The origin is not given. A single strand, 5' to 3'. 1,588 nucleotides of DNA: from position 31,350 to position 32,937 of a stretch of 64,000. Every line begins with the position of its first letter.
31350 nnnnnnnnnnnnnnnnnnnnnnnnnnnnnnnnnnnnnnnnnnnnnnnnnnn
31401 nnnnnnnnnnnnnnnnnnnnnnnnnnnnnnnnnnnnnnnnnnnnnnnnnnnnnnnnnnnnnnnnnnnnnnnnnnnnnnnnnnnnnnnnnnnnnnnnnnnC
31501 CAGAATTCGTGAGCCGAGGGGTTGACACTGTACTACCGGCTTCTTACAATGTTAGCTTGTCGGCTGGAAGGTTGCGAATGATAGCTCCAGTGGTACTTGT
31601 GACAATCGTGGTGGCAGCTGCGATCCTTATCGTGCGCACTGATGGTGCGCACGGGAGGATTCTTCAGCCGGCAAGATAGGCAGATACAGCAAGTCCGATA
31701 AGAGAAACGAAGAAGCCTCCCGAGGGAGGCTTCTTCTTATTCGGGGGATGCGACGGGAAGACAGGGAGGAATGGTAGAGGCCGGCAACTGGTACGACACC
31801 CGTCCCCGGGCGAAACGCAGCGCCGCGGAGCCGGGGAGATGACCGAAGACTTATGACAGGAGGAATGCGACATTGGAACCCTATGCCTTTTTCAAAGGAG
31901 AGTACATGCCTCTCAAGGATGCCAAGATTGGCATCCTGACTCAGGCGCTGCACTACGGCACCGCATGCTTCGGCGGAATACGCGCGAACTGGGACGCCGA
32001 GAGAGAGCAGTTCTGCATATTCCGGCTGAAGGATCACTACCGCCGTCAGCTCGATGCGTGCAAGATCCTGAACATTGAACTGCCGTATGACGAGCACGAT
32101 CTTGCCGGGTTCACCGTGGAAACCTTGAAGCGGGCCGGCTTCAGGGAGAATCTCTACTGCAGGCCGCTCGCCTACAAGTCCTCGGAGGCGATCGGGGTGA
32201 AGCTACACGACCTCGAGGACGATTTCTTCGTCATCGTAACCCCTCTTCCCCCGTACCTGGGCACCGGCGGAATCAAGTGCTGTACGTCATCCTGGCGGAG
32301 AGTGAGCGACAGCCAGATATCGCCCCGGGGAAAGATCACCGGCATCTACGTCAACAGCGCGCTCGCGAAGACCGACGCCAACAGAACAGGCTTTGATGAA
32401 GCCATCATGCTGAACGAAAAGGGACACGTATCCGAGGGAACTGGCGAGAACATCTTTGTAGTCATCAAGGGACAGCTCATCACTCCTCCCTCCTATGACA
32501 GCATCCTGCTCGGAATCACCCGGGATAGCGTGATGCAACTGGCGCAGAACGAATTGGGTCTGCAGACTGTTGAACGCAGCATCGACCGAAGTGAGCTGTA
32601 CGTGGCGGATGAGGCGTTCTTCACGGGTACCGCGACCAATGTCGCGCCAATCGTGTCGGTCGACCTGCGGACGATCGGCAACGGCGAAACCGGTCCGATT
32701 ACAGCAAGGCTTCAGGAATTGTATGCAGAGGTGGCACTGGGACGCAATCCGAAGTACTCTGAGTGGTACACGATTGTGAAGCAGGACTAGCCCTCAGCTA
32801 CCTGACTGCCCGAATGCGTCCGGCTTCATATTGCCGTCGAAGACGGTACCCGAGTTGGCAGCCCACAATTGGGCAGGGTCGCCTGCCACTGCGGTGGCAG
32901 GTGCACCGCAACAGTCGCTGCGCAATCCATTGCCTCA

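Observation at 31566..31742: Second, paralogous BCAA attenuator between leuB and ilvE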

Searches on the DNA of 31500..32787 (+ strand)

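Call 20: search_rna_families(source=window, start=31500, end=31920, threshold=evalue, max_evalue=10)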
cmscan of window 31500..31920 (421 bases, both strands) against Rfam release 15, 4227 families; matches with E-value up to 10: 5.
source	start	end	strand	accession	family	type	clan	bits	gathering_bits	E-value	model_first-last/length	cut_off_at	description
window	31706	31776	-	RF01859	Phe_leader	Cis-reg; leader;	-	21.7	55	0.26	1-125/125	no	Phenylalanine leader peptide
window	31683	31739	+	RF01859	Phe_leader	Cis-reg; leader;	-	20.7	55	0.43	1-125/125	no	Phenylalanine leader peptide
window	31623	31660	+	RF03704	MIR4380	Gene; miRNA;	-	15.8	83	2.6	20-57/82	no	MIR4380 microRNA precursor family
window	31500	31573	+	RF00383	IS1222_FSE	Cis-reg; frameshift_element;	-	15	45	1.6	42-118/118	5'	Insertion sequence IS1222 ribosomal frameshifting element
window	31703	31828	+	RF00516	ylbH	Cis-reg; leader;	-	13.4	50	2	1-122/122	no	ylbH leader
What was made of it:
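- On Rfam curated amino-acid leader families (Leu_leader, Thr_leader, His_leader, Trp_leader, Phe_leader and others): The best sub-threshold hit was Phe_leader at 21.7 bits against a threshold of 55, covering the terminator hairpin only (call 20).
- On T-box riboswitch: There was no T-box hit even at E <= 10 in 31500-31920 (call 20).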

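Call 57: search_rna_families(sources=[L002, L004, L007, L009, L090], threshold=gathering)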
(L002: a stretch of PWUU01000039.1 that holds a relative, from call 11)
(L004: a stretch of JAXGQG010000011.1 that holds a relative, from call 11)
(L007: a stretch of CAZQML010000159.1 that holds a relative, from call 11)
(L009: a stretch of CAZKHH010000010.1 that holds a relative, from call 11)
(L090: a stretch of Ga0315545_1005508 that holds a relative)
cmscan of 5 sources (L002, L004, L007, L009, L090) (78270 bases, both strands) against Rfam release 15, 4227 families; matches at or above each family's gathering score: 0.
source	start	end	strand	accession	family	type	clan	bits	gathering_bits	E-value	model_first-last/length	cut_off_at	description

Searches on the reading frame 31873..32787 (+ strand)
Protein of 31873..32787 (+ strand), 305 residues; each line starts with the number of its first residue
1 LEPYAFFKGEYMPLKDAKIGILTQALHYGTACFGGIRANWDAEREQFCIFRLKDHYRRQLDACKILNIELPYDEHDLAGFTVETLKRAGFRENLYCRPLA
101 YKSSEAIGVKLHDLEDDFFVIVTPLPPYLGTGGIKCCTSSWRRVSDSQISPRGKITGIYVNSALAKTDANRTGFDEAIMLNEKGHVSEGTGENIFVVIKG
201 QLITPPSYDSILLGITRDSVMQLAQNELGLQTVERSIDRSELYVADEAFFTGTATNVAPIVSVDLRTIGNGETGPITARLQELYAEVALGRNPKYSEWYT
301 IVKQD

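Call 11: find_related_loci(query=window:31906-32787:+, collection=genome_contigs, flank=10000)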
Query window:31906-32787:+ (294 aa) in genome_contigs; peptide patterns used: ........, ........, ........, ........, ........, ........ (x = any residue, [..] = any of these).
599 stretches matched a pattern (row limit reached: there are more); 563 encode a relative of the query (tblastn E <= 1e-3); the best 80 are kept; 80 distinct loci.
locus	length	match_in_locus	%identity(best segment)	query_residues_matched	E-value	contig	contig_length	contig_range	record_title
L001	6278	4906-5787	96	1-294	0e+0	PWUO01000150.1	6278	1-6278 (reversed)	MAG: Dehalococcoidia bacterium isolate CSSed11_241 CS-Sed11-C26060, whole genome shotgun sequence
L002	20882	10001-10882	91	1-294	0e+0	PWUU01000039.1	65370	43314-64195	MAG: Dehalococcoidia bacterium isolate CSSed11_253R1 CS-Sed11-C164, whole genome shotgun sequence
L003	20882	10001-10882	92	1-294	0e+0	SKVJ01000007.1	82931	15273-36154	MAG: Dehalococcoidia bacterium isolate CSSed162cmB_159 CSSed16-2cmB-130, whole genome shotgun sequence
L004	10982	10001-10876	87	1-292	2e-177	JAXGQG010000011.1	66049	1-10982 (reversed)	MAG: Dehalococcoidia bacterium isolate AnMBR.bin320 bin320_11, whole genome shotgun sequence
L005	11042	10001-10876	86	1-292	5e-175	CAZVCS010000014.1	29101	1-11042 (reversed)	MAG TPA_asm: uncultured Dehalococcoidales bacterium isolate binchicken_co27_403 genome assembly, contig: NODE_2753_lengt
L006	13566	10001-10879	85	1-293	2e-172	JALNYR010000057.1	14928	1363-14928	MAG: Dehalococcoidia bacterium isolate SO_2017_GW1 bin 192 NODE_14948_length_14928_cov_0.993176_OW334_2017, whole genome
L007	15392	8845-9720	83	1-292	2e-170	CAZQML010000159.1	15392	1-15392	MAG TPA_asm: uncultured Dehalococcoidales bacterium isolate SRP185410_co1_341 genome assembly, contig: k141_1903428, who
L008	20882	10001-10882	81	1-294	2e-167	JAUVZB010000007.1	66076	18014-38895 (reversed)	MAG: Dehalococcoidia bacterium isolate CSMAG_1257 CSMAG_1257_k141_244240_length_66076_cov_32.9200, whole genome shotgun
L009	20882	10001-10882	81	1-294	1e-166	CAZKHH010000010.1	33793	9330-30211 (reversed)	MAG TPA_asm: uncultured Dehalococcoidales bacterium isolate SRP141376_co2_38 genome assembly, contig: NODE_2853_length_3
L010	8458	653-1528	80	1-292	8e-166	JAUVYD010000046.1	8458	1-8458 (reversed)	MAG: Dehalococcoidia bacterium isolate CSMAG_1233 CSMAG_1233_k141_1793621_length_8458_cov_5.9868, whole genome shotgun s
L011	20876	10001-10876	80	1-292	1e-165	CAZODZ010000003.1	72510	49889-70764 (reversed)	MAG TPA_asm: uncultured Dehalococcoidales bacterium isolate binchicken_co19_506 genome assembly, contig: NODE_310_length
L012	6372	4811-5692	67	1-293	7e-140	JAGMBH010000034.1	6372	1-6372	MAG: Dehalococcoidia bacterium isolate RS_16_13 ZL425.bin.13.fa_34, whole genome shotgun sequence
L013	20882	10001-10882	67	1-293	5e-139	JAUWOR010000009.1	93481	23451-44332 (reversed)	MAG: Dehalococcoidia bacterium isolate CSMAG_2455 CSMAG_2455_k141_313898_length_93481_cov_21.0000, whole genome shotgun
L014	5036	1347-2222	66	1-291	1e-137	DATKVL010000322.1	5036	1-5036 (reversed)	MAG TPA_asm: Dehalococcoidia bacterium isolate SMAG_U14132 k141_1515758, whole genome shotgun sequence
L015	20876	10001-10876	67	1-291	4e-135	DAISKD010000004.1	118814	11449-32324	MAG TPA_asm: Chloroflexota bacterium isolate CTOTU21513 NODE_125_length_118814_cov_16.774998, whole genome shotgun seque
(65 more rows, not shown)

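Call 56: search_protein_families(library=ncbifam, proteins=[window:31873-32787:+], max_evalue=1e-20)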
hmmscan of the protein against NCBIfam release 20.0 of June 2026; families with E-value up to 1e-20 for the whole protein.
window:31873-32787:+ (305 aa): 11 families
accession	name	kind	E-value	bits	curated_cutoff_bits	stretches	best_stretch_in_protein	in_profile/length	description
NF005146.0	PRK06606.1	equivalog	4e-106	354.4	279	1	3-302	7-306/307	branched-chain amino acid transaminase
TIGR01122.1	ilvE_I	equivalog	5.8e-97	324.5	245.55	1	6-302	1-298/298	branched-chain-amino-acid transaminase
NF006185.0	PRK08320.1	subfamily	3.8e-62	210.1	363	1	4-288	4-283/292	branched-chain amino acid aminotransferase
NF005726.0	PRK07544.1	equivalog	1.2e-52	178.9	396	1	6-287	14-287/295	branched-chain amino acid aminotransferase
NF009126.0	PRK12479.1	equivalog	3.5e-46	157.7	518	1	4-287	5-283/299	branched-chain-amino-acid transaminase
NF009897.0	PRK13357.1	equivalog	1.6e-37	129.2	307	1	18-302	56-357/358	branched-chain amino acid aminotransferase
NF009896.0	PRK13356.1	equivalog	3.9e-37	127.9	262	1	4-289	9-284/287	branched-chain amino acid aminotransferase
NF005209.0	PRK06680.1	subfamily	2e-35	122.1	320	1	161-288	155-281/286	D-amino-acid transaminase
TIGR01123.1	ilvE_II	equivalog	4.3e-35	121.2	250.05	1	22-300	17-311/313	branched-chain-amino-acid transaminase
TIGR01121.1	D_amino_aminoT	equivalog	4.2e-25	88.5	277.45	1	162-285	151-272/276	D-amino-acid transaminase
NF005800.0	PRK07650.1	equivalog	8.1e-23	81.1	308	1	6-287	4-275/290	aminodeoxychorismate lyase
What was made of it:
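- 31873..32790 (+): ilvE, branched-chain amino acid transaminase (305 aa, TTG start), the regulated gene. NCBIfam NF005146 354 bits (cut-off 279) and TIGR01122 324 bits (call 56).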
